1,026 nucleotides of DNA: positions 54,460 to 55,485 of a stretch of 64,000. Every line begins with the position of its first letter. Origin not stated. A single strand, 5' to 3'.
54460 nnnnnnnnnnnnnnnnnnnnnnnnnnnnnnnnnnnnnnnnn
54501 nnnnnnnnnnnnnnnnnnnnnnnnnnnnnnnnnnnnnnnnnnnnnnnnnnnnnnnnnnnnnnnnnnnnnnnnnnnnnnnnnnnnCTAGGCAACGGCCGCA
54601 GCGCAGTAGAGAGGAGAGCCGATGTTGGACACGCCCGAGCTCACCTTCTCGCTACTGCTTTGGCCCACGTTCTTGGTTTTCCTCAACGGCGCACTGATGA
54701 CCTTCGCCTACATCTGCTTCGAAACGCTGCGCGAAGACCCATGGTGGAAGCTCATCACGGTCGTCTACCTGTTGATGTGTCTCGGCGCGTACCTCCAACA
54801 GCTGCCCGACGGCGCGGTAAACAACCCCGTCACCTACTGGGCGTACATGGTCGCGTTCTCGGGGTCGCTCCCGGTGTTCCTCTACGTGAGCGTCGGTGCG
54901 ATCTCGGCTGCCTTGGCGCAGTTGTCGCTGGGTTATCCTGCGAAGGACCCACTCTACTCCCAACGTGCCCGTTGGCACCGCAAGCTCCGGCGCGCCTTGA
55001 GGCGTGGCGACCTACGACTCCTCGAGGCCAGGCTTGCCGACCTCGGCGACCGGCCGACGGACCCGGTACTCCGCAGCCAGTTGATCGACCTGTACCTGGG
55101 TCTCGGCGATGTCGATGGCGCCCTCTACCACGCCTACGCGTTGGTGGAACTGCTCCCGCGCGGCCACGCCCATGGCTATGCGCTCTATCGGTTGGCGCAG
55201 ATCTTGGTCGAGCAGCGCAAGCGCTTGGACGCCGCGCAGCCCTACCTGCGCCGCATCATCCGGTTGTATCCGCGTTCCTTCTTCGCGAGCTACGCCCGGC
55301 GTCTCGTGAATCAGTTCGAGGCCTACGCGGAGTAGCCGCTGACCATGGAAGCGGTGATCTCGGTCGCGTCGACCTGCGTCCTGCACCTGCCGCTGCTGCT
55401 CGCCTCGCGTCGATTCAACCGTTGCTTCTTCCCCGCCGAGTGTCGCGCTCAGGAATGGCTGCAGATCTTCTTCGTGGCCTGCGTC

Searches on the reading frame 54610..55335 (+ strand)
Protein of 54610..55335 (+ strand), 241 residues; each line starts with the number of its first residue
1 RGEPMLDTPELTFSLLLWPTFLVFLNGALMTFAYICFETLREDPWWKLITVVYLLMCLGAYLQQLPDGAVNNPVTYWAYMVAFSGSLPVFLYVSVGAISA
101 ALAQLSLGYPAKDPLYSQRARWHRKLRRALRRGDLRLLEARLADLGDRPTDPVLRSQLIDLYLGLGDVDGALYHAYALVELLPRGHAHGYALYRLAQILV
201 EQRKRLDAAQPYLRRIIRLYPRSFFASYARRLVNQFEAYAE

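Call 9: search_protein_families(library=pfam, proteins=[window:54610-55335:+], max_evalue=0.01)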
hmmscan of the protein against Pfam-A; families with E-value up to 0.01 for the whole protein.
window:54610-55335:+ (241 aa): 2 families
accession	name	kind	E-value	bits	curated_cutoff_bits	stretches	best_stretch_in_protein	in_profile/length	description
PF13174.12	TPR_6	-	1.2e-05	26.1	26.3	1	190-223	1-33/33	Tetratricopeptide repeat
PF14559.12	TPR_19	-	9.5e-05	23.1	25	0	166-222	5-57/68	Tetratricopeptide repeat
